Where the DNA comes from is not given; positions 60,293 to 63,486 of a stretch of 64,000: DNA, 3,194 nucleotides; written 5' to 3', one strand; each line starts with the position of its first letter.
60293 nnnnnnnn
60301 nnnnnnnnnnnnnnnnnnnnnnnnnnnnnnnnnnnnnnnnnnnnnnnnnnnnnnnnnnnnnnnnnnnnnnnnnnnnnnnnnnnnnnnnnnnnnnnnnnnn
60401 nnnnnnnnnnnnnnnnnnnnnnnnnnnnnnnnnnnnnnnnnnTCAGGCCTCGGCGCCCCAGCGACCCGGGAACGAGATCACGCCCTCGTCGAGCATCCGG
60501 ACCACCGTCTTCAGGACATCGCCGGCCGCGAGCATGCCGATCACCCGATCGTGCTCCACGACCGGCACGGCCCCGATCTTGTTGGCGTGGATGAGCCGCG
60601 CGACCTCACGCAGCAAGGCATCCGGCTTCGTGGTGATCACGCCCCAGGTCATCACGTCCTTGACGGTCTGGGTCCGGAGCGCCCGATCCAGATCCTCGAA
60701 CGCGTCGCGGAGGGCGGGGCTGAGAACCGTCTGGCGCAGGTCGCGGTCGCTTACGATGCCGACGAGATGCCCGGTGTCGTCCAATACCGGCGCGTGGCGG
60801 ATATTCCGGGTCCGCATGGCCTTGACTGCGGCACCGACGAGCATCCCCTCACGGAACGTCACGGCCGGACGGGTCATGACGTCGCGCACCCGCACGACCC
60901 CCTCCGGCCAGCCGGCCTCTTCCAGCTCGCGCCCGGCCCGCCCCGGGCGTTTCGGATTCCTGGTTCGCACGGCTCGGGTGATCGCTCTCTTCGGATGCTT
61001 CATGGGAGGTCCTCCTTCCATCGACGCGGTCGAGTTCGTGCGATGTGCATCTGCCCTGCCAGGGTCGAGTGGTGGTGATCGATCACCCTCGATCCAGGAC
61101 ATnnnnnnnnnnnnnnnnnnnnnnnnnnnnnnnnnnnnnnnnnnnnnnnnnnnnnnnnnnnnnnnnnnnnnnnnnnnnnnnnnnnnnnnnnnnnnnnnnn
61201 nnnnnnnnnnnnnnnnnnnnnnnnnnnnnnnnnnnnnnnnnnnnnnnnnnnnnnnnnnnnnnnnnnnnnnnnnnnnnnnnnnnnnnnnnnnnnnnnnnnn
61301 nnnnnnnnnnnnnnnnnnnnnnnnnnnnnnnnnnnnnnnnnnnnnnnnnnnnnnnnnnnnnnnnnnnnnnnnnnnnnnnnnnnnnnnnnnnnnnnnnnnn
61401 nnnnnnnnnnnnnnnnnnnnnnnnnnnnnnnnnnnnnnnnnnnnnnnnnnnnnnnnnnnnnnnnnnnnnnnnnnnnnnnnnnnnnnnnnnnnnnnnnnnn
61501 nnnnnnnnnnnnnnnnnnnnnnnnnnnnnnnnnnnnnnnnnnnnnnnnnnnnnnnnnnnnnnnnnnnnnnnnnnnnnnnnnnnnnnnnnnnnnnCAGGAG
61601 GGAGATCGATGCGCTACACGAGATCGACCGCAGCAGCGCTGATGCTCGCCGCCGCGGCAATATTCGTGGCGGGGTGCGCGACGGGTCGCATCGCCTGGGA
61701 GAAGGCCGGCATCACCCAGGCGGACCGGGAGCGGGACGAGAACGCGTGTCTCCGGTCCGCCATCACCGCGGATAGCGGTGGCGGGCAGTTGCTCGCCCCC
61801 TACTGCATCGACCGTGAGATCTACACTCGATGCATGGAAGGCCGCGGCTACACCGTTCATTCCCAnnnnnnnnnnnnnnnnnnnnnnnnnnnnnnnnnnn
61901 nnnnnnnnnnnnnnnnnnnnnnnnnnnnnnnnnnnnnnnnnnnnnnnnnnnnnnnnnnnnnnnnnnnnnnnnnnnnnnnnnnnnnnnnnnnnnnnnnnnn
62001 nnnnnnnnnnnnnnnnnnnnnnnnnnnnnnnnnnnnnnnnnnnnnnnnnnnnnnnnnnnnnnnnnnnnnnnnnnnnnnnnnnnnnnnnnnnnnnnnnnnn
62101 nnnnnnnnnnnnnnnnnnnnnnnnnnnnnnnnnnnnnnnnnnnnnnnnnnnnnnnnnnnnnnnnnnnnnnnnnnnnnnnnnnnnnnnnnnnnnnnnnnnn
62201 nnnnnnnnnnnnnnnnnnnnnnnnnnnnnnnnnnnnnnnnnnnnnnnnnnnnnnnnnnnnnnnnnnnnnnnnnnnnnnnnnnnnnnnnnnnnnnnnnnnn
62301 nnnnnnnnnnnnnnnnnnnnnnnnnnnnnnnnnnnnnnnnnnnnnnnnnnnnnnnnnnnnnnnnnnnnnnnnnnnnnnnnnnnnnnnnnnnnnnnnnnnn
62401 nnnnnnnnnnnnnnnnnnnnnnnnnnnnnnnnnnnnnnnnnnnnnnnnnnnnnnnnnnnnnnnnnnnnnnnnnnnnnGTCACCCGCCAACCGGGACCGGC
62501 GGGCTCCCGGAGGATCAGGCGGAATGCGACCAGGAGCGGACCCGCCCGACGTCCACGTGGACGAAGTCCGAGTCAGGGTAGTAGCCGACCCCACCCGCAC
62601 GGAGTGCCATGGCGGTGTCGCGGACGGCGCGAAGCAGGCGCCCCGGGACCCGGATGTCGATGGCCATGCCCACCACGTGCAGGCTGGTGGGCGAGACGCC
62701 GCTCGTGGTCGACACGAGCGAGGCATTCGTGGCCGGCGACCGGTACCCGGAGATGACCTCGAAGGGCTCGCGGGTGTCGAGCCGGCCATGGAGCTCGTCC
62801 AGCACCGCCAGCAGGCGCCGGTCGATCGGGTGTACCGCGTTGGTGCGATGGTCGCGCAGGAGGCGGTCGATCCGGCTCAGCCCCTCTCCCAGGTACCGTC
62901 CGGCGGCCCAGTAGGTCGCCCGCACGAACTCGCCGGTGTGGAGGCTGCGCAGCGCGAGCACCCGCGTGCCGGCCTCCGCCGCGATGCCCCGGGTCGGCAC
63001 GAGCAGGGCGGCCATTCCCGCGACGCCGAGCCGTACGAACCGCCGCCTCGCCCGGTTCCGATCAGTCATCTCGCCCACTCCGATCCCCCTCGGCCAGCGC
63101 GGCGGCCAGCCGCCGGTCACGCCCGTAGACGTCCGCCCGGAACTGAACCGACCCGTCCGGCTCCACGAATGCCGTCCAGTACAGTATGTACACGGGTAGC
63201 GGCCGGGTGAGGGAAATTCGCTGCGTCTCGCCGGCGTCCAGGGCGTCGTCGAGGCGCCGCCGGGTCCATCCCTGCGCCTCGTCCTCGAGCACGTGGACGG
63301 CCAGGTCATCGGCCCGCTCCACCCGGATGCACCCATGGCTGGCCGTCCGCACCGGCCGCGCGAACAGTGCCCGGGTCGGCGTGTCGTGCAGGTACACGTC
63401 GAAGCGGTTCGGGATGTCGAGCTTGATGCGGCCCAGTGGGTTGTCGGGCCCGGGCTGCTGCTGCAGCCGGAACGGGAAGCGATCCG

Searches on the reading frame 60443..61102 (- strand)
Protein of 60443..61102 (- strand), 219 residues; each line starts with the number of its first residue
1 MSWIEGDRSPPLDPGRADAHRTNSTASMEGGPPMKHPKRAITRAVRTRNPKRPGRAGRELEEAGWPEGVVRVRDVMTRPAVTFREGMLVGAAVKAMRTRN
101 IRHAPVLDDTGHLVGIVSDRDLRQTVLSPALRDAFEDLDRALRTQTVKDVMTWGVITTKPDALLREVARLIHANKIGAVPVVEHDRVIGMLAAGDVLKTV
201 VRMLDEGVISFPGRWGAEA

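Call 13: search_protein_families(library=pfam, proteins=[window:60443-61102:-])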
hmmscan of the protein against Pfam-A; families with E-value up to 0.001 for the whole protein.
window:60443-61102:- (219 aa): 1 family
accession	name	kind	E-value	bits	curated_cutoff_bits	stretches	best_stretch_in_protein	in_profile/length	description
PF00571.33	CBS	-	1.7e-27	95.9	24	2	72-125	1-54/57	CBS domain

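Call 65: search_protein_families(library=pfam, proteins=[window:60443-61003:-], max_evalue=0.01)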
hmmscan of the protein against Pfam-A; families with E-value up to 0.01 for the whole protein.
window:60443-61003:- (186 aa): 2 families
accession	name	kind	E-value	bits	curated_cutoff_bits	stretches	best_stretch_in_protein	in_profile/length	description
PF00571.33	CBS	-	9.2e-28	96.8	24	2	39-92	1-54/57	CBS domain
PF16550.10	RPN13_C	-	0.0078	16.8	39.3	0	86-119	55-88/112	UCH-binding domain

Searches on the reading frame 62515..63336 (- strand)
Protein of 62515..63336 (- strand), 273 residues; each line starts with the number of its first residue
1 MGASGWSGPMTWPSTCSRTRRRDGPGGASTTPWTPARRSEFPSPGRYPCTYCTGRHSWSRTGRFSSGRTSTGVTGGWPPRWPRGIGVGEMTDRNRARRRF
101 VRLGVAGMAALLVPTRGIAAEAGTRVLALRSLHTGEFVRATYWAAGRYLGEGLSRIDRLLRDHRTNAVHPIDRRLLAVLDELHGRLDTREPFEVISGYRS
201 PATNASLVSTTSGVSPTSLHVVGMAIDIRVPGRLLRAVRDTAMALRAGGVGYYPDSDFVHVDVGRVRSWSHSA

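Call 13: search_protein_families(library=pfam, proteins=[window:62515-63336:-])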
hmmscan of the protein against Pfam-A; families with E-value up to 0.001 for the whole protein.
window:62515-63336:- (273 aa): 2 families
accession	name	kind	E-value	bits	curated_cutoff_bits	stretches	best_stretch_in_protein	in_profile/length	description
PF05951.18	Peptidase_M15_2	-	6.9e-52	175.7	27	1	122-269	4-153/153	Bacterial protein of unknown function (DUF882)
PF08291.16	Peptidase_M15_3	-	8e-11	42.5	23.2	1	164-262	16-108/108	Peptidase M15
